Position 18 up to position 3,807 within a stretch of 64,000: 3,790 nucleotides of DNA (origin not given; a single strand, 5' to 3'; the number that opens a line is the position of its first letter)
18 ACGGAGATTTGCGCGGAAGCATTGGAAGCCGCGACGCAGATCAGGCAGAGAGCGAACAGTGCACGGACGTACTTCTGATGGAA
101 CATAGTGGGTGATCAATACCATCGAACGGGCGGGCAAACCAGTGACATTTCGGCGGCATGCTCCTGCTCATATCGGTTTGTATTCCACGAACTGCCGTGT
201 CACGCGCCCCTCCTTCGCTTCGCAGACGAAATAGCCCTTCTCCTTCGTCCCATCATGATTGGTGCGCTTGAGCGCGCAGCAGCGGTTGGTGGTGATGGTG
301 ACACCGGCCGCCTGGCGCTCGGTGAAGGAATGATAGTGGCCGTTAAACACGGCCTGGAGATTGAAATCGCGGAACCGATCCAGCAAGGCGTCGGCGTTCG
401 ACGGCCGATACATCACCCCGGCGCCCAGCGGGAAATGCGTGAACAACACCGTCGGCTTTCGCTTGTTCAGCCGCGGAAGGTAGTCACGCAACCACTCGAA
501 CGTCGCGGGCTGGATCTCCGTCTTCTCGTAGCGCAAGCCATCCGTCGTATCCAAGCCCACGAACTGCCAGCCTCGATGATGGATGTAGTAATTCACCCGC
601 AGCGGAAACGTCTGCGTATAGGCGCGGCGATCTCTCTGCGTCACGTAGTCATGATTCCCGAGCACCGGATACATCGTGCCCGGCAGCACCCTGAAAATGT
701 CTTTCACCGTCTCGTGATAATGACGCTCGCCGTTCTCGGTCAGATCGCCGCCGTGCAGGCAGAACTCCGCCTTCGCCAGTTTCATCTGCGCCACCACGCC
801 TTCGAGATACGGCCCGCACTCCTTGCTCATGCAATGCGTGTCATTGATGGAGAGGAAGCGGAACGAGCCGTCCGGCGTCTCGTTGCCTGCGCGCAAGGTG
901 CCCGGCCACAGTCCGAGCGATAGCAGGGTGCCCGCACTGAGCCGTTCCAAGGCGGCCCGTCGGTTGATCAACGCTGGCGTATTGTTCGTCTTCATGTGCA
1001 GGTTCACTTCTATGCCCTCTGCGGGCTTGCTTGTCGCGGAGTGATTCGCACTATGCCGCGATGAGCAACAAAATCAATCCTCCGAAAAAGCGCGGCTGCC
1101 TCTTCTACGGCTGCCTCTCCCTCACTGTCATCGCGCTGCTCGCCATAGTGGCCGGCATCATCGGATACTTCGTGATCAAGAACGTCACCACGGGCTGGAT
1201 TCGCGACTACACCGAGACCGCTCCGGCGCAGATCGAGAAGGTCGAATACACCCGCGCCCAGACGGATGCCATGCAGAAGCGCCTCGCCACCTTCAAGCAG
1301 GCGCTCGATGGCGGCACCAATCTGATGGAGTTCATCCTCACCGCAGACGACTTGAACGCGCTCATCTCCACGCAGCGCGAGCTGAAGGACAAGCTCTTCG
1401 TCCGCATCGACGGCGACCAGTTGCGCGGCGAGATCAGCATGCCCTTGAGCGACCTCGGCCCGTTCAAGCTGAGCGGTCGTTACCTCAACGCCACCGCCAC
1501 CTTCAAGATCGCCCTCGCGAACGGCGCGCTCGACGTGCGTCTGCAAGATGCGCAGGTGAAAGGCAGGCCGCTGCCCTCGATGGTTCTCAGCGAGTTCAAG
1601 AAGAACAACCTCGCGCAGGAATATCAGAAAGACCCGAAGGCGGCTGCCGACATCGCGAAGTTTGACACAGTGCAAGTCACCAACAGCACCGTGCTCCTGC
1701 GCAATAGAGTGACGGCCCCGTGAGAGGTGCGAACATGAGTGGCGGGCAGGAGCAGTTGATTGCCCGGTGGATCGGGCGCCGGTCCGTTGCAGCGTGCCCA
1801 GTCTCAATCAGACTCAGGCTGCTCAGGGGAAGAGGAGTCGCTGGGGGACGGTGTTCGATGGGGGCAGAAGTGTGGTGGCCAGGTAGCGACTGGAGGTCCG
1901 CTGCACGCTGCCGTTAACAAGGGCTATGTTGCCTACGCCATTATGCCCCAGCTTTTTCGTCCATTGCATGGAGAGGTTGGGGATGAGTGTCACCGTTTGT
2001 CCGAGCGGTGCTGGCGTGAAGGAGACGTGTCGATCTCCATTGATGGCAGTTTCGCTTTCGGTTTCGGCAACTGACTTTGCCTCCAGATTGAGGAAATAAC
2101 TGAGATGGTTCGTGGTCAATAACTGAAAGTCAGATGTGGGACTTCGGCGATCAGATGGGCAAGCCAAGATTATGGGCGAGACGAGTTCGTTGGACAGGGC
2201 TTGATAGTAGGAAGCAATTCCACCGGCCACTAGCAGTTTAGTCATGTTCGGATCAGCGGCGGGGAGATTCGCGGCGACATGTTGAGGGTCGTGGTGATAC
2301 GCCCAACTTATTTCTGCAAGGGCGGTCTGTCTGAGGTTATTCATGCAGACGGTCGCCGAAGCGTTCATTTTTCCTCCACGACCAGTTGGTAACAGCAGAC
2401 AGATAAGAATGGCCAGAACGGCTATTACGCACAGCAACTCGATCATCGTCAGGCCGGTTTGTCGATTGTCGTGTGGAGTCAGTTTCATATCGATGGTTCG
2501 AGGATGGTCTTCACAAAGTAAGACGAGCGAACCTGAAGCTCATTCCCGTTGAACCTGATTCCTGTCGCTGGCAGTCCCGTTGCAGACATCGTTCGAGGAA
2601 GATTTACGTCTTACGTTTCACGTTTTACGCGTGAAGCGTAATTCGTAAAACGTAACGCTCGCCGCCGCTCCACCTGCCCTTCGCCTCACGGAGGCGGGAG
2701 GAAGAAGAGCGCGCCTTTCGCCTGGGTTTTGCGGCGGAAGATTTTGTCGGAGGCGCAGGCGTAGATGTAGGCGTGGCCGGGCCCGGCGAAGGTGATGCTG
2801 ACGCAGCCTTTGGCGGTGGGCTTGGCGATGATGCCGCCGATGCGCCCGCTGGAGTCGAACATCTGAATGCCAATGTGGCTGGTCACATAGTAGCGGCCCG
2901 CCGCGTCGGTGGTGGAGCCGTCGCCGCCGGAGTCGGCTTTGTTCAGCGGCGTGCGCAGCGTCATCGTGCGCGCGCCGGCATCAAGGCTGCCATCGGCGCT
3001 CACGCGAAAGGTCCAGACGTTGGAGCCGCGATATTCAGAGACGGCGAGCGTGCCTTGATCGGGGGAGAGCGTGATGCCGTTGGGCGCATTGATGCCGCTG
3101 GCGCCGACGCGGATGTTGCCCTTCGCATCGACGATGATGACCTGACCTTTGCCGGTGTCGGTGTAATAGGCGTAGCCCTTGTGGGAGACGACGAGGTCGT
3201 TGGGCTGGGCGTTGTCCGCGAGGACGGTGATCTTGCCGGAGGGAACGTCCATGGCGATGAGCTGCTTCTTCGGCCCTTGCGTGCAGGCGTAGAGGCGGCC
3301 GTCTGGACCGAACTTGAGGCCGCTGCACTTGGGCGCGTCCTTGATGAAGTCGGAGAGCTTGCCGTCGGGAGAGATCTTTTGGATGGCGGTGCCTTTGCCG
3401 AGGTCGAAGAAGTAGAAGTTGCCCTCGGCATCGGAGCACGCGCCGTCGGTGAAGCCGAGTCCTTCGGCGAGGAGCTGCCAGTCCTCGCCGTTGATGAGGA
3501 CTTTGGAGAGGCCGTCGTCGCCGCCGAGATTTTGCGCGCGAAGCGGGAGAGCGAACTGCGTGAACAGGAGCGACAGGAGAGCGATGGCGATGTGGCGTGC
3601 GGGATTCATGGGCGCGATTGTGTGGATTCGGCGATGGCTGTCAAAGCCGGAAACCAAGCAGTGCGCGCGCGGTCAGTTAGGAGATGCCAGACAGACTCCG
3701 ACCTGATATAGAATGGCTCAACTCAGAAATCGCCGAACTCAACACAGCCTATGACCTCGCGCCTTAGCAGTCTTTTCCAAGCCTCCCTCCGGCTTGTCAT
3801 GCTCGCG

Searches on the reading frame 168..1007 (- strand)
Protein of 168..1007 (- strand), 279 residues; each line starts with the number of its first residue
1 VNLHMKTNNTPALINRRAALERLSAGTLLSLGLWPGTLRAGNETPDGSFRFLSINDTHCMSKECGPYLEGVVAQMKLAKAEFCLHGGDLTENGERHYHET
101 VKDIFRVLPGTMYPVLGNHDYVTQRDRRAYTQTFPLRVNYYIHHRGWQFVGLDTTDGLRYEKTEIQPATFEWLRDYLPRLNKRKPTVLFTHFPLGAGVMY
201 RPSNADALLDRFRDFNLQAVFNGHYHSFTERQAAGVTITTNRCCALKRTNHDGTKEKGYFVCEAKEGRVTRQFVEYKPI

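Call 44: search_protein_families(library=pfam, proteins=[window:168-1007:-], max_evalue=0.0001)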
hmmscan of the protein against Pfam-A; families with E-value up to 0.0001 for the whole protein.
window:168-1007:- (279 aa): 2 families
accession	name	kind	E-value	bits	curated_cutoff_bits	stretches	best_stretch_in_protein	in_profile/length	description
PF00149.33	Metallophos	-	2.7e-16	61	21.5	1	49-227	1-190/191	Calcineurin-like phosphoesterase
PF12850.12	Metallophos_2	-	5.4e-05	23.7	27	0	52-237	4-128/154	Calcineurin-like phosphoesterase superfamily domain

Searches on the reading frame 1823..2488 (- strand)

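Call 44: search_protein_families(library=pfam, proteins=[window:1823-2488:-], max_evalue=0.0001)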
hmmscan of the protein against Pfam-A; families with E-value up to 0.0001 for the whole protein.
window:1823-2488:- (221 aa): 1 family
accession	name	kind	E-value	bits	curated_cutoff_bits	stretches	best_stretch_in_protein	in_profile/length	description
PF07963.17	N_methyl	-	2.7e-05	24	21.2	1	8-29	2-23/27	Prokaryotic N-terminal methylation motif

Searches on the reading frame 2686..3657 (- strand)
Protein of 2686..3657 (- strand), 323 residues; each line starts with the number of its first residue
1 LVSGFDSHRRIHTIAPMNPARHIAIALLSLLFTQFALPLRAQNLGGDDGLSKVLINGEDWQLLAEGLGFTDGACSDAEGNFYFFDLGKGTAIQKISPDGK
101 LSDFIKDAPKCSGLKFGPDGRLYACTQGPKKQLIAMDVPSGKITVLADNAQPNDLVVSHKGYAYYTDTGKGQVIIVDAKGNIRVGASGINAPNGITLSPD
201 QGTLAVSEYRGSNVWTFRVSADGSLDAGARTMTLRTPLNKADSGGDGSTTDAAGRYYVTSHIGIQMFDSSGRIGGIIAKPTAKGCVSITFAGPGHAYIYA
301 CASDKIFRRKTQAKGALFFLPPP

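Call 44: search_protein_families(library=pfam, proteins=[window:2686-3657:-], max_evalue=0.0001)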
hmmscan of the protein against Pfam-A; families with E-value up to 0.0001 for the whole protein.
window:2686-3657:- (323 aa): 1 family
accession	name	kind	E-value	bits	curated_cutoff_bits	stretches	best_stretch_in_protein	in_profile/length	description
PF08450.18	SGL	-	2.6e-23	83.4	26.3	1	71-298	3-240/246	SMP-30/Gluconolactonase/LRE-like region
